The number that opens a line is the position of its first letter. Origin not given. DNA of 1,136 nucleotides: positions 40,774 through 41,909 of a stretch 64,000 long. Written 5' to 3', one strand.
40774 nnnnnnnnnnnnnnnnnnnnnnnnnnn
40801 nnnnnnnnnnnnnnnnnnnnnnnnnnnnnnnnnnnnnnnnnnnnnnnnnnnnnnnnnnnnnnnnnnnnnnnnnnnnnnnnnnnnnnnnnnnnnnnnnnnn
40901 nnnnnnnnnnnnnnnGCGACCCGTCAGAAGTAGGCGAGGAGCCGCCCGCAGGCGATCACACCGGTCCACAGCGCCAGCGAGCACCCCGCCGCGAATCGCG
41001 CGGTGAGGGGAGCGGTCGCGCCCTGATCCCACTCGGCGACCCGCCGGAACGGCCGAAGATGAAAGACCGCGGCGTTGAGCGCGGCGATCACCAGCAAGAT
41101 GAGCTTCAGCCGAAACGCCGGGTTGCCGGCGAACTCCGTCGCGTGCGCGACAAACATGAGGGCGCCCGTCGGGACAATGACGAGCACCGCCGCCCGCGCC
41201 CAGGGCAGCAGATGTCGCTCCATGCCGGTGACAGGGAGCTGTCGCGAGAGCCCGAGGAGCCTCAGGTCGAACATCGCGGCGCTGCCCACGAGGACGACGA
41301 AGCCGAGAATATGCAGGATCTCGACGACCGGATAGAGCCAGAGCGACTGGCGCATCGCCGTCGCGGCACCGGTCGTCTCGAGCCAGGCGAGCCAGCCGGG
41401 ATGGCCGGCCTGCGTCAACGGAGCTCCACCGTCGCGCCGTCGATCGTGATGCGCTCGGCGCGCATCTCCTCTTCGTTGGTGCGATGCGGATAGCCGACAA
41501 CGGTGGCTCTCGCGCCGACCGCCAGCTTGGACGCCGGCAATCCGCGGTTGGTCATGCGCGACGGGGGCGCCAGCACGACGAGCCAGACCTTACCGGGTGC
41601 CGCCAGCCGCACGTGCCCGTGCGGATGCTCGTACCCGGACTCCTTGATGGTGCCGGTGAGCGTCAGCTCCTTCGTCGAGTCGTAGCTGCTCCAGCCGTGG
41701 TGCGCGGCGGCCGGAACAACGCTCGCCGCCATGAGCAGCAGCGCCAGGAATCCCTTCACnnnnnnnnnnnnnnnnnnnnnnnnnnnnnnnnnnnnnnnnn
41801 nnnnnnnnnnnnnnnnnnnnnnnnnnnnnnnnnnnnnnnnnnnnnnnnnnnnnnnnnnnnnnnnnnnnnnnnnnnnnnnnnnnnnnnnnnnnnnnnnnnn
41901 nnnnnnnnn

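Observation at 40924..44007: Crotonyl-CoA carboxylase/reductase in a four-gene translationally coupled operon with an F420 oxidoreductase and two envelope proteins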

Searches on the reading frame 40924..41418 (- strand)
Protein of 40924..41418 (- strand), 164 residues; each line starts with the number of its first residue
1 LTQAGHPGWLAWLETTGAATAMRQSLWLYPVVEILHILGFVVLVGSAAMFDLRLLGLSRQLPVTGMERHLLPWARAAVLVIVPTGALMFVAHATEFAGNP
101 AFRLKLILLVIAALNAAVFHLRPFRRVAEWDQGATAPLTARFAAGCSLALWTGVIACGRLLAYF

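Call 3: search_protein_families(library=pfam, proteins=[window:40924-41418:-], max_evalue=0.01)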
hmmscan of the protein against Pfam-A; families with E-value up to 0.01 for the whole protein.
window:40924-41418:- (164 aa): 3 families
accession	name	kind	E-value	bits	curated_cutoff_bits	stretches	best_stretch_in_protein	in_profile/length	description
PF20349.3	DUF6644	-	1.4e-08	35.5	27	1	34-162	27-153/155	Family of unknown function (DUF6644)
PF05425.18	CopD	-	0.0032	18.3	32.1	1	72-157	9-101/105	Copper resistance protein D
PF09980.14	DUF2214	-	0.0038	17.6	34.1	1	31-132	4-103/147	Predicted membrane protein (DUF2214)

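Call 4: search_protein_families(library=ncbifam, proteins=[window:40924-41418:-], max_evalue=0.01)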
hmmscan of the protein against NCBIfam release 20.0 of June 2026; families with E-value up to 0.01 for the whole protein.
window:40924-41418:- (164 aa): 0 families

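Call 47: find_homologous_proteins(query=window:40924-41418:-, max_evalue=0.001)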
Query window:40924-41418:- (164 aa): 4629 proteins with E <= 0.001 among 4954 candidates; the best 120 are listed.
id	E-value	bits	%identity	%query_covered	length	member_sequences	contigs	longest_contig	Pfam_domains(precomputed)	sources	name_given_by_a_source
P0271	2.6e-98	345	98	100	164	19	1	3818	PF20349.3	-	-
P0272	1.2e-94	333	95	100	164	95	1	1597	PF20349.3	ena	-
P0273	3.4e-92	325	94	100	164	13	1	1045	PF20349.3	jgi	jgi:hypothetical protein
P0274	9.7e-92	323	94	100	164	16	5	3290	PF20349.3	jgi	-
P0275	4.5e-91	321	93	100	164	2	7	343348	PF20349.3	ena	-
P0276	3.2e-90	318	91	100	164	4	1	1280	PF20349.3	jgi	jgi:hypothetical protein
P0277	5.7e-89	314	90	100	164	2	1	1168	PF20349.3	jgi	jgi:hypothetical protein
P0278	2.1e-87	309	89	100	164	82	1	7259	PF20349.3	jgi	-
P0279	1.4e-86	306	88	100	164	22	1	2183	PF20349.3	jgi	-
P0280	1.8e-86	306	88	100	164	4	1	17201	PF20349.3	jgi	-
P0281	2.5e-86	306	88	100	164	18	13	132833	PF20349.3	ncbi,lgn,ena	-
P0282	2.8e-86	305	87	100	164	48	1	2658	PF20349.3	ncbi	-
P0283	3.7e-86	305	88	100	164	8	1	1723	PF20349.3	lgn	-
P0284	1.1e-85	304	88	100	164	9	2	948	PF20349.3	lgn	-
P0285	6.6e-85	301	85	100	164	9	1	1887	PF20349.3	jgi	-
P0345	3.3e-65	237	72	96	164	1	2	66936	PF20349.3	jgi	jgi:hypothetical protein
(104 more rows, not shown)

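Call 49: find_encoding_contigs(protein=P0345, flank=5000, max_places=3)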
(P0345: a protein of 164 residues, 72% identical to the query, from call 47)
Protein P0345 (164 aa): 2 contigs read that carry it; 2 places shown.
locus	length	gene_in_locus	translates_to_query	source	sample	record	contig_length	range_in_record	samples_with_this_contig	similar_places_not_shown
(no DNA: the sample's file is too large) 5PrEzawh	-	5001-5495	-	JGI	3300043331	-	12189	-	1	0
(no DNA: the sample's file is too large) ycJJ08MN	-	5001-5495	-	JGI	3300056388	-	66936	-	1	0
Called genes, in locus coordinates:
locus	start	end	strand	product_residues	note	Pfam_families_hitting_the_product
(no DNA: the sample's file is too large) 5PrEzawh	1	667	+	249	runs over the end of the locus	PF00106:adh_short, PF08659:KR, PF13561:adh_short_C2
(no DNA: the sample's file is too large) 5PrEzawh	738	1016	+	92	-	-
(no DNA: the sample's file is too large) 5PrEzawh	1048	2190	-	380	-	PF01717:Meth_synt_2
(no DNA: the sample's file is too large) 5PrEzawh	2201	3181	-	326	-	PF00561:Abhydrolase_1, PF12146:Hydrolase_4, PF12697:Abhydrolase_6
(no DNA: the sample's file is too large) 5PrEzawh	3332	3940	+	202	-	-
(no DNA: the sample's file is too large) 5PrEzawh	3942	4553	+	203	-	-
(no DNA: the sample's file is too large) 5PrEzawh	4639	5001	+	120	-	PF19649:DUF6152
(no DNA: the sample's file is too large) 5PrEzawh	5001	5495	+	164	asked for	PF20349:DUF6644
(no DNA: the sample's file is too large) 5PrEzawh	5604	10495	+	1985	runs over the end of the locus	?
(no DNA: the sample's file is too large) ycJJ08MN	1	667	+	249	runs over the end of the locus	PF00106:adh_short, PF08659:KR, PF13561:adh_short_C2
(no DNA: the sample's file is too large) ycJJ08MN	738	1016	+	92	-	-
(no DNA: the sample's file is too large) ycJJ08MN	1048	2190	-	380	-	PF01717:Meth_synt_2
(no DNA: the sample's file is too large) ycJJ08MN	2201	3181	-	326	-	PF00561:Abhydrolase_1, PF12146:Hydrolase_4, PF12697:Abhydrolase_6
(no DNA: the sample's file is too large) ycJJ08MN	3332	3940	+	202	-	-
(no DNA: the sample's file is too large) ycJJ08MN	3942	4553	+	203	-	-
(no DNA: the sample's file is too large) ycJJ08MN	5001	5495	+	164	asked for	PF20349:DUF6644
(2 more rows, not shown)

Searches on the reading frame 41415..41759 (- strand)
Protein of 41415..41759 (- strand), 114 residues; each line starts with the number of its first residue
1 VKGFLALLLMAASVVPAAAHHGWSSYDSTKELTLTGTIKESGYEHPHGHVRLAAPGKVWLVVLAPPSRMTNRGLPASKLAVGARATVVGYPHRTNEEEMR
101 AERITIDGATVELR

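Call 3: search_protein_families(library=pfam, proteins=[window:41415-41759:-], max_evalue=0.01)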
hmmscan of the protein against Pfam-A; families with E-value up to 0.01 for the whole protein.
window:41415-41759:- (114 aa): 1 family
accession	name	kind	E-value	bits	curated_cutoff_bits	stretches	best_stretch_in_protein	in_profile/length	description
PF19649.4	DUF6152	-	8e-14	51.9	27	1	11-95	3-92/98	Family of unknown function (DUF6152)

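Call 4: search_protein_families(library=ncbifam, proteins=[window:41415-41759:-], max_evalue=0.01)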
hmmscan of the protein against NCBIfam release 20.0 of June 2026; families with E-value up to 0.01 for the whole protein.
window:41415-41759:- (114 aa): 0 families

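Call 22: find_homologous_proteins(query=window:41415-41759:-, max_evalue=0.001)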
Query window:41415-41759:- (114 aa): 5029 proteins with E <= 0.001 among 5052 candidates; the best 120 are listed.
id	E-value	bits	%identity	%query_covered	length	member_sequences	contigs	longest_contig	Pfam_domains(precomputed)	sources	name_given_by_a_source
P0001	1.6e-64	233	95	100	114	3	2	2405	PF19649.5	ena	-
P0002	3.5e-61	222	89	100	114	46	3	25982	PF19649.5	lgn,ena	-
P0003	7.6e-61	221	95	83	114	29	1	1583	PF19649.5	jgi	-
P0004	2.7e-60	219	88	100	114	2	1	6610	PF19649.5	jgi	jgi:Family of unknown function (DUF6152)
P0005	5.7e-60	218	88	100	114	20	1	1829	PF19649.5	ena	-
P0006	6.1e-60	218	88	100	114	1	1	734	PF19649.5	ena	-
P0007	7.4e-60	218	88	100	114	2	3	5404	PF19649.5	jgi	jgi:hypothetical protein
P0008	1.6e-59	216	91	89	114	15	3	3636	PF19649.5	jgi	jgi:Family of unknown function (DUF6152)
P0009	1.7e-59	216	87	100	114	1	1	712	PF19649.5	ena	-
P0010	2.1e-59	216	97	83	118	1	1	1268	PF19649.5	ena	-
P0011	2.2e-59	216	93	83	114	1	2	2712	PF19649.5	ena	-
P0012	3.2e-59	215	92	83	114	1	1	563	PF19649.5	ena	-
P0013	3.4e-59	215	92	83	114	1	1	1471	PF19649.5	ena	-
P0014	3.9e-59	215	90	90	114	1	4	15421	PF19649.5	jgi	jgi:Family of unknown function (DUF6152)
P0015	4.2e-59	215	88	100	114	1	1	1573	PF19649.5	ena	-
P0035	3.8e-55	202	89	83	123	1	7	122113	PF19649.5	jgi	jgi:hypothetical protein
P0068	2.4e-53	197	78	96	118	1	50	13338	PF19649.5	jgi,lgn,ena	-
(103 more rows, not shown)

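Call 23: find_encoding_contigs(protein=P0035, flank=6000, max_places=6)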
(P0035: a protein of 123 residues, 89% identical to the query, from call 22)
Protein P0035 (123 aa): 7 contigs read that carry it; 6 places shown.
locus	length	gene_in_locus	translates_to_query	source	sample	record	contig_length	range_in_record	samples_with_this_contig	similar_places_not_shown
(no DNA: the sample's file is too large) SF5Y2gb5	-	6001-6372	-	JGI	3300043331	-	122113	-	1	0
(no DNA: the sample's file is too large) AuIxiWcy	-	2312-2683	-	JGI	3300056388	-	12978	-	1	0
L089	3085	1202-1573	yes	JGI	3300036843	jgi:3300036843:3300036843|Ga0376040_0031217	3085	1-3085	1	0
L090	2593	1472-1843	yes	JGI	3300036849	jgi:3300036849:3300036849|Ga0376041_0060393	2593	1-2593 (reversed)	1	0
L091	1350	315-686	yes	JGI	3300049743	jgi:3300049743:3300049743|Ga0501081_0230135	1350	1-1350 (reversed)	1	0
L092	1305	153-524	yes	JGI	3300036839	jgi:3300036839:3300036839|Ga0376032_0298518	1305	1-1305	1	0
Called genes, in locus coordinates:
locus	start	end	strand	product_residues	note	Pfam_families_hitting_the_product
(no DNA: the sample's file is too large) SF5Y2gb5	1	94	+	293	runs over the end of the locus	PF01026:TatD_DNase, PF04909:Amidohydro_2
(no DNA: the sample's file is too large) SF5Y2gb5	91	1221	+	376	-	PF00478:IMPDH, PF03060:NMO, PF01070:FMN_dh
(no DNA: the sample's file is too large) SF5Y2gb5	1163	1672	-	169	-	PF01638:HxlR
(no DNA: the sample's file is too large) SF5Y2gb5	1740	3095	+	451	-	PF01554:MatE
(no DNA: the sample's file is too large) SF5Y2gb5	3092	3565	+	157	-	-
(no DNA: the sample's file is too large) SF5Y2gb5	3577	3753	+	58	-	-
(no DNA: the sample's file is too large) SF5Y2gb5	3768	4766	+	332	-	PF00296:Bac_luciferase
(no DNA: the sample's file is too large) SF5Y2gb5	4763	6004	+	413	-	PF08240:ADH_N, PF00107:ADH_zinc_N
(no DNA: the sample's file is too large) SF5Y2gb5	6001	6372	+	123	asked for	PF19649:DUF6152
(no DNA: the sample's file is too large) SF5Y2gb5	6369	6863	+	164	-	PF20349:DUF6644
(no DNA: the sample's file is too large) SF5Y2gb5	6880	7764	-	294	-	PF00293:NUDIX (faint)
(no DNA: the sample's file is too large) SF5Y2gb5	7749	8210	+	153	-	PF14588:YjgF_endoribonc, PF01042:Ribonuc_L-PSP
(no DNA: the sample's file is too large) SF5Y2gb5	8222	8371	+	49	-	-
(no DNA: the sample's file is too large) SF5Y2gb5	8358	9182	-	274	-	PF01497:Peripla_BP_2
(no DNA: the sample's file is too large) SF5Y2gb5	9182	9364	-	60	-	-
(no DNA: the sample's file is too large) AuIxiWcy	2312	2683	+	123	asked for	PF19649:DUF6152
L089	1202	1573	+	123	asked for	PF19649:DUF6152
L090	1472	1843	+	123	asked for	PF19649:DUF6152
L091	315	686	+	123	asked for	PF19649:DUF6152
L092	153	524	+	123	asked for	PF19649:DUF6152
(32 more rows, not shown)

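Call 24: find_encoding_contigs(protein=P0068, flank=6000, max_places=6)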
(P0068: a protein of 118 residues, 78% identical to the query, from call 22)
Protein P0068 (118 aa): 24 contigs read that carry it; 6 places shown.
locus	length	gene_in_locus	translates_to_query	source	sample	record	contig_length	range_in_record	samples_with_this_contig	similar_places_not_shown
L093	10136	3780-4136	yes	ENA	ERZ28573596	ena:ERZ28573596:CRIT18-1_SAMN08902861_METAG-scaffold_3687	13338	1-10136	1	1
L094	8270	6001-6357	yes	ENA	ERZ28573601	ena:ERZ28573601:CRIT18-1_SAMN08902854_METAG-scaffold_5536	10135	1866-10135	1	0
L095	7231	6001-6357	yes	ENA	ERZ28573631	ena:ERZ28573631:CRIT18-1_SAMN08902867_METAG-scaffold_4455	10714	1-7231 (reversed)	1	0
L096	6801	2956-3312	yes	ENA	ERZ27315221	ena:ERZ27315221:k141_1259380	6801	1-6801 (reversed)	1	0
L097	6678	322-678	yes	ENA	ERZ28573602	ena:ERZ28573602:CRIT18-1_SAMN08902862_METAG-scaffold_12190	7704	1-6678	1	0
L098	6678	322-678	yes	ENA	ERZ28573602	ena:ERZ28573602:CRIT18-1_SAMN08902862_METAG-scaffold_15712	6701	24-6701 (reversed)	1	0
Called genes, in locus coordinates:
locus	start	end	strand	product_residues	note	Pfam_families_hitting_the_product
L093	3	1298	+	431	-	?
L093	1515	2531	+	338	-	PF00296:Bac_luciferase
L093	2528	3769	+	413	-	PF08240:ADH_N, PF00107:ADH_zinc_N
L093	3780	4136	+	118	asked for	PF19649:DUF6152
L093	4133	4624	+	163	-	PF20349:DUF6644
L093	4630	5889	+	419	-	PF00326:Peptidase_S9 (faint)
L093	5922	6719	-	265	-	PF00293:NUDIX (faint)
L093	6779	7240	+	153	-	PF14588:YjgF_endoribonc, PF01042:Ribonuc_L-PSP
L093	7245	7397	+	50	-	-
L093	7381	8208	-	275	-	PF01497:Peripla_BP_2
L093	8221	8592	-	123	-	-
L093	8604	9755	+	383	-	-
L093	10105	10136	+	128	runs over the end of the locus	PF01812:5-FTHF_cyc-lig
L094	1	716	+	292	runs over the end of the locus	PF01026:TatD_DNase, PF04909:Amidohydro_2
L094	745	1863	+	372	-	PF00478:IMPDH, PF03060:NMO, PF01070:FMN_dh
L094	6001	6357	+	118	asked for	PF19649:DUF6152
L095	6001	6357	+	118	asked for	PF19649:DUF6152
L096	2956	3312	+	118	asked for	PF19649:DUF6152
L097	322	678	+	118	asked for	PF19649:DUF6152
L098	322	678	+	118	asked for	PF19649:DUF6152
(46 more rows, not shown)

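Call 44: search_protein_representatives(protein=window:41415-41759:-)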
Query: 114 residues. Proteins with E-value up to 0.001 (for the whole library): 1438; up to 1e-10: 292; up to 1e-30: 10. The best 150 are listed.
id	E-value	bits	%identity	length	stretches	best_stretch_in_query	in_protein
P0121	4.9e-42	158.5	72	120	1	14-114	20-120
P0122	3.3e-35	136.5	64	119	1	2-114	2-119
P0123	5.9e-35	135.7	83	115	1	39-114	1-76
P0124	7.1e-35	135.5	63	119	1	6-114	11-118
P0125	5.8e-33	129.3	75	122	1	5-80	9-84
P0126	8.5e-32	125.6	54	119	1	5-114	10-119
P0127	2.2e-31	124.2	58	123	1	8-114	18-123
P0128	3.0e-31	123.8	54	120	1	9-113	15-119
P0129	4.7e-31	123.2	71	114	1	33-114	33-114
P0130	6.9e-31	122.6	60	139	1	13-114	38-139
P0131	1.1e-30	121.9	57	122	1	7-114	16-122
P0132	1.7e-30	121.4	60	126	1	4-114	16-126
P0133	1.2e-29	118.7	57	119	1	15-114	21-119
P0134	1.5e-29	118.3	51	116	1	4-114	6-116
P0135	7.1e-29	116.2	64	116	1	5-93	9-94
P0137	3.3e-28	114.0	50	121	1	4-114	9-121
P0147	1.2e-26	109.0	50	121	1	3-114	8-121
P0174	2.4e-23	98.4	47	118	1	13-114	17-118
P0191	8.2e-22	93.4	43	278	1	3-113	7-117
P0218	6.6e-20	87.3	42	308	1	6-112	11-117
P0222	1.1e-19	86.5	43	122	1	10-113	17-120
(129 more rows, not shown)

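Call 48: find_encoding_contigs(protein=P0137, flank=5000, max_places=4)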
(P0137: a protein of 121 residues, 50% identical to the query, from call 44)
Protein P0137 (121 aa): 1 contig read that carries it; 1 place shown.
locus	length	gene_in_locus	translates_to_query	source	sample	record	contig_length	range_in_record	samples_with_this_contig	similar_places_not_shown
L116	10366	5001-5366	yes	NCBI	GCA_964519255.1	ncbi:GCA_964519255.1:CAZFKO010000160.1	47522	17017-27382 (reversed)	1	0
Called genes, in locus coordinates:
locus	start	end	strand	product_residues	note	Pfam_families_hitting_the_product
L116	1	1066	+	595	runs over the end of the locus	PF13424:TPR_12 (weak), PF00515:TPR_1 (weak), PF13414:TPR_11, PF13432:TPR_16, PF00515:TPR_1, PF07719:TPR_2 (weak), PF13424:TPR_12, PF13371:TPR_9, +17 more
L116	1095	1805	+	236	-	PF04476:4HFCP_synth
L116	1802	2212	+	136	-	PF02152:FolB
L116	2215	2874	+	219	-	PF00696:AA_kinase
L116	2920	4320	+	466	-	PF20123:DUF6513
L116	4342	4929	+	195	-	PF04289:DUF447_N, PF20766:DUF447_C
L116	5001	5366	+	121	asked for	PF19649:DUF6152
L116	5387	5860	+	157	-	PF20349:DUF6644 (weak)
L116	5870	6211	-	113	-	-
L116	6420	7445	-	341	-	PF01968:Hydantoinase_A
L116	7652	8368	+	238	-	PF00977:His_biosynth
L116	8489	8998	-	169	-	PF08714:Fae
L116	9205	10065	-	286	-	PF01874:CitG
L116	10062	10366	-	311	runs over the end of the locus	PF14397:ATPgrasp_ST (faint), PF02655:ATP-grasp_3 (weak), PF08443:RimK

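Call 50: find_encoding_contigs(protein=P0222, flank=5000, max_places=3)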
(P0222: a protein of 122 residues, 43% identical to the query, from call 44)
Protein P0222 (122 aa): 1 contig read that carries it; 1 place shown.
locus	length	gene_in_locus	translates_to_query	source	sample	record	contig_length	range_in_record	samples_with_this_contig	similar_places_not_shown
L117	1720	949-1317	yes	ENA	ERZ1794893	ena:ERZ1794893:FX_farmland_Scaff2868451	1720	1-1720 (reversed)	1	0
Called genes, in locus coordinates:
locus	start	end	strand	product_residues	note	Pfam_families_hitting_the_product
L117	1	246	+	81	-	?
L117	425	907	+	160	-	-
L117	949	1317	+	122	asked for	PF19649:DUF6152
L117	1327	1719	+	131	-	?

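Call 51: find_encoding_contigs(protein=P0147, flank=5000, max_places=3)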
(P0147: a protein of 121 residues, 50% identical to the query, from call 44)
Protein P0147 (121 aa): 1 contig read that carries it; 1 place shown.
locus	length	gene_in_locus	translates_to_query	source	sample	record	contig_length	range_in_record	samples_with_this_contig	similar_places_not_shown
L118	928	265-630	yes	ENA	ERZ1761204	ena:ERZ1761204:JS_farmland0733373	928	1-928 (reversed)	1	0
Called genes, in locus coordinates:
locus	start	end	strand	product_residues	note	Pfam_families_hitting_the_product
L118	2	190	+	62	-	?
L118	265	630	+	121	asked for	PF19649:DUF6152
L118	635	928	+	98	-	?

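Call 52: find_encoding_contigs(protein=P0174, flank=5000, max_places=3)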
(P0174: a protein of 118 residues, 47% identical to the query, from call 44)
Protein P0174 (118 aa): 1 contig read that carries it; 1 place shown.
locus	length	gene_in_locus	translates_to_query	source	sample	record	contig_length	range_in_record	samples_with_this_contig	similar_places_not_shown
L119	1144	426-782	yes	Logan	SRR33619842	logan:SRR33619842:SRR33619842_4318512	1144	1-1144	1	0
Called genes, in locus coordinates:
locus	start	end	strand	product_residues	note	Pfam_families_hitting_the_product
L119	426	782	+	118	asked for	PF19649:DUF6152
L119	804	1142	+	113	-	?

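Call 54: predict_structure(alignment_id=A1)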
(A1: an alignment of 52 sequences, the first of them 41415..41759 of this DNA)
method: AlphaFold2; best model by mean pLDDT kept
length: 114 residues; sequences in the alignment: 52
mean_pLDDT: 91.8   pTM: 0.79
mean pLDDT of the five models: 91.8, 90.5, 90.5, 90.4, 90.0
residues with pLDDT >= 90: 90; 70-90: 13; 50-70: 11; < 50: 0
segments of 3 or more residues with pLDDT < 50: none
pLDDT, mean of each block of 10 residues (from residue 1): 67 69 89 98 97 98 98 98 98 98 98 96
secondary structure, 60 per line:
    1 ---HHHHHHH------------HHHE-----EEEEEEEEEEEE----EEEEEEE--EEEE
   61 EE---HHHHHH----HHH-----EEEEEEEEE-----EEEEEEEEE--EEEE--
elements in order: H4-10 E32-43 E48-54 E57-62 H66-71 E84-92 E98-106 E109-112

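Call 58: fold_search(model_id=the predicted structure, library=pdb)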
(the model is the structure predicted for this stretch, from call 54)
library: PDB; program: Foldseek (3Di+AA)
matches with E <= 10: 1059; with E <= 0.001: 54
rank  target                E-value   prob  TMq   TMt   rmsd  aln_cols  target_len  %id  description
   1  6kab_C                1.8e-04  1.00  0.55  0.15   4.1        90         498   17  Crystal structure of plasmodium lysyl-tRNA synthetase in complex with a cladosporin derivative 2 (released 2020-04-08)
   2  8k9x_A                1.8e-04  1.00  0.51  0.14   4.8        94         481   18  Crystal structure of plasmodium LysRS complexing with ASP3026 derived LysRS inhibitor 5 (ADKI5) (released 2024-06-26)
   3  6kcn_C                1.9e-04  1.00  0.55  0.15   3.9        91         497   18  Crystal structure of plasmodium lysyl-tRNA synthetase in complex with a cladosporin derivative 4 (released 2020-04-08)
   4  8k9x_B                1.9e-04  1.00  0.54  0.15   4.0        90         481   18  Crystal structure of plasmodium LysRS complexing with ASP3026 derived LysRS inhibitor 5 (ADKI5) (released 2024-06-26)
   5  4h02_B                1.9e-04  1.00  0.52  0.15   4.3        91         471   15  Crystal structure of P. falciparum Lysyl-tRNA synthetase (released 2013-05-01)
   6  6kcn_A                2.1e-04  1.00  0.54  0.14   4.3        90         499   16  Crystal structure of plasmodium lysyl-tRNA synthetase in complex with a cladosporin derivative 4 (released 2020-04-08)
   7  5zh2_B                2.3e-04  1.00  0.56  0.15   3.9        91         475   18  CRYSTAL STRUCTURE OF PfKRS WITH INHIBITOR CLADO-5 (released 2018-06-27)
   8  8k9s_B                2.3e-04  1.00  0.55  0.15   4.0        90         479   17  Crystal structure of plasmodium LysRS complexing with ASP3026 derived LysRS inhibitor 1 (ADKI1) (released 2024-06-26)
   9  6ka6_A                2.4e-04  1.00  0.55  0.15   4.0        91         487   18  Crystal structure of plasmodium lysyl-tRNA synthetase in complex with a cladosporin derivative 1 (released 2020-04-08)
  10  5zh4_B                2.5e-04  1.00  0.57  0.16   5.2        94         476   16  CRYSTAL STRUCTURE OF PfKRS WITH INHIBITOR CLADO-7 (released 2018-06-27)
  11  6ka6_C                2.7e-04  1.00  0.56  0.15   3.9        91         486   18  Crystal structure of plasmodium lysyl-tRNA synthetase in complex with a cladosporin derivative 1 (released 2020-04-08)
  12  7bt5_B                2.7e-04  1.00  0.55  0.15   3.9        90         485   18  Crystal structure of plasmodium LysRS complexing with an antitumor compound (released 2020-09-30)
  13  8k9w_A                2.7e-04  1.00  0.54  0.15   4.0        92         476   16  Crystal structure of plasmodium LysRS complexing with ASP3026 derived LysRS inhibitor 4 (ADKI4) (released 2024-06-26)
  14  8k9v_B                2.8e-04  1.00  0.55  0.15   4.0        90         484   17  Crystal structure of plasmodium LysRS complexing with ASP3026 derived LysRS inhibitor 3 (ADKI3) (released 2024-06-26)
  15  4ycv_D                2.8e-04  1.00  0.55  0.15   3.9        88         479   17  Crystal structure of cladosporin in complex with plasmodium lysyl-tRNA synthetase (released 2015-06-24)
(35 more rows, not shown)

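Call 78: find_encoding_contigs(protein=P0218, flank=5000, max_places=4)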
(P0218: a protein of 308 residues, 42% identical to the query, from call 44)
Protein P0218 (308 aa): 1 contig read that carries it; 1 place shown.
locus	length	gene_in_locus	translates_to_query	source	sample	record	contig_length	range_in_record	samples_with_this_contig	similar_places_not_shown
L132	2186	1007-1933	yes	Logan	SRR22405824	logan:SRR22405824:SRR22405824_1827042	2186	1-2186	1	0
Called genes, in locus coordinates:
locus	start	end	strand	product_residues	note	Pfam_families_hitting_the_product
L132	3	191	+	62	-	?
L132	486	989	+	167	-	PF14534:DUF4440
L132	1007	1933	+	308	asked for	PF19649:DUF6152, PF20349:DUF6644 (weak)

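Call 79: find_encoding_contigs(protein=P0191, flank=5000, max_places=4)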
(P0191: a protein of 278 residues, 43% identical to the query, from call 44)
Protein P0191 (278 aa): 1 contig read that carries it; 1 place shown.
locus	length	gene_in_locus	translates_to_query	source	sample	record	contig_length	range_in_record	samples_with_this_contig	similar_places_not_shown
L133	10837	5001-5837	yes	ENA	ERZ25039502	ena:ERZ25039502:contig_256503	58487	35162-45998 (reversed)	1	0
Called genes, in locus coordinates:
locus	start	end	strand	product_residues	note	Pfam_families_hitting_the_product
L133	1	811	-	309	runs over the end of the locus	PF00535:Glycos_transf_2, PF13641:Glyco_tranf_2_3, PF10111:Glyco_tranf_2_2 (faint), PF13632:Glyco_trans_2_3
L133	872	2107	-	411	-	PF03328:HpcH_HpaI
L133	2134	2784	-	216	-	-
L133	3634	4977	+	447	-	PF01943:Polysacc_synt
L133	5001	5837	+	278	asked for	PF19649:DUF6152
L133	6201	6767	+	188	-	-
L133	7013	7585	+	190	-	-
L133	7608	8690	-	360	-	PF00535:Glycos_transf_2, PF10111:Glyco_tranf_2_2 (weak), PF13641:Glyco_tranf_2_3, PF13632:Glyco_trans_2_3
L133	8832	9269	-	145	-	-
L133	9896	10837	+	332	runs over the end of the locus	PF03706:LPG_synthase_TM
